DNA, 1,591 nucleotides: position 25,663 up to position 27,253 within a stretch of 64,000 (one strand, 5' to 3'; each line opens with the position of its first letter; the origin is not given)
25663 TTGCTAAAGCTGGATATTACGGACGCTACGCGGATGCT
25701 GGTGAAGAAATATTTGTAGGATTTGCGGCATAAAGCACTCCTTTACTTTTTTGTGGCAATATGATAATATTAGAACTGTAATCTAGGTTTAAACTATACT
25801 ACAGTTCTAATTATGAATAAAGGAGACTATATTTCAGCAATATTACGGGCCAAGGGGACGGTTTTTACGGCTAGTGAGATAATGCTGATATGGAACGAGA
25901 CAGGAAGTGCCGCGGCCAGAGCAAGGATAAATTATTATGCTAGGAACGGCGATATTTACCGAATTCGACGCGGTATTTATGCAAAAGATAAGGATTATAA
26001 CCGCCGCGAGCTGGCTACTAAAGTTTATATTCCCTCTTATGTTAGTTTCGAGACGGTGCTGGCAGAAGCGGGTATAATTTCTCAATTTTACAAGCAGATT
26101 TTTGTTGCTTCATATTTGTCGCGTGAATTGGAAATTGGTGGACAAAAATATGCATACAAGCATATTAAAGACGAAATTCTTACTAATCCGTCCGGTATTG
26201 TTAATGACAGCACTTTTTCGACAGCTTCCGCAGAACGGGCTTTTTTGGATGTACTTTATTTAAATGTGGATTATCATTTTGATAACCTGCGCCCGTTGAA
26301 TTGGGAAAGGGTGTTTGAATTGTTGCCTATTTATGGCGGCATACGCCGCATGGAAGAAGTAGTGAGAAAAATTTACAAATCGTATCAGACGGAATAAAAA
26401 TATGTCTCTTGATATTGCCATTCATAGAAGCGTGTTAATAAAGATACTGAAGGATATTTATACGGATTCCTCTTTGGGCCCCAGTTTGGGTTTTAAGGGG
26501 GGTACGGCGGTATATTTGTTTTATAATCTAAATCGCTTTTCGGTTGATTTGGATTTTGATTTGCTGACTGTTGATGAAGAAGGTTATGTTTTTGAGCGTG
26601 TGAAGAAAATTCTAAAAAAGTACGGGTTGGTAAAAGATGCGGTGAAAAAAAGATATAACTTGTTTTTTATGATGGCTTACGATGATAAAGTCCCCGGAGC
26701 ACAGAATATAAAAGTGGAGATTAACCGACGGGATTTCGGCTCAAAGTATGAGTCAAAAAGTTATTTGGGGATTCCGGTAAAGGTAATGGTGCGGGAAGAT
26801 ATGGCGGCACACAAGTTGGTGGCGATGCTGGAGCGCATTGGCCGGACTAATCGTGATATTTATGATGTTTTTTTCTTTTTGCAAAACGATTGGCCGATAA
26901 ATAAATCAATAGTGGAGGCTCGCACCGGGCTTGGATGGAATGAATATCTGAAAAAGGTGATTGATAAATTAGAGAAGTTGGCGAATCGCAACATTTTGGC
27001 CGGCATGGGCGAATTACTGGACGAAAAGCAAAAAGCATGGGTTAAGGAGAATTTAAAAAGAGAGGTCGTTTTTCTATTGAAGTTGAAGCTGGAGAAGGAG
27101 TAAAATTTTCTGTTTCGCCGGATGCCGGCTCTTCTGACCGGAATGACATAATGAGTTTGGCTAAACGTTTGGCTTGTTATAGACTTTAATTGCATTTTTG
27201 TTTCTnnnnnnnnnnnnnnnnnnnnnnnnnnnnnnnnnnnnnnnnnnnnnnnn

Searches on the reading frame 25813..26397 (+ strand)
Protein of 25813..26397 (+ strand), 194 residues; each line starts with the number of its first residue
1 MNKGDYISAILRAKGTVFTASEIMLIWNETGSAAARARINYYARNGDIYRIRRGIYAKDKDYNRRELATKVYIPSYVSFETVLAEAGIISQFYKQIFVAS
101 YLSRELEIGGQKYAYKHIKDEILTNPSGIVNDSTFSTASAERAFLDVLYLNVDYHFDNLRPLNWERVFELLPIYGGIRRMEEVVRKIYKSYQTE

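Call 78: search_protein_families(library=pfam, proteins=[window:25813-26397:+], max_evalue=0.001)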
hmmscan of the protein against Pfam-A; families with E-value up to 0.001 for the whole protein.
window:25813-26397:+ (194 aa): 1 family
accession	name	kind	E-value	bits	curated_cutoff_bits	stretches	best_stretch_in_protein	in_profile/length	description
PF13338.12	AbiEi_4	-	5.4e-05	23.6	25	1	8-57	4-47/49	Transcriptional regulator, AbiEi antitoxin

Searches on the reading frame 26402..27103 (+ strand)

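Call 78: search_protein_families(library=pfam, proteins=[window:26402-27103:+], max_evalue=0.001)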
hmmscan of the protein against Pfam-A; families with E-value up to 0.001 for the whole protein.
window:26402-27103:+ (233 aa): 1 family
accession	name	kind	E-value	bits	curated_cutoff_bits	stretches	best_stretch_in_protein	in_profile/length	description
PF08843.17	AbiEii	-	3.6e-20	73.3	22.5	1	15-168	2-176/238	Nucleotidyl transferase AbiEii toxin, Type IV TA system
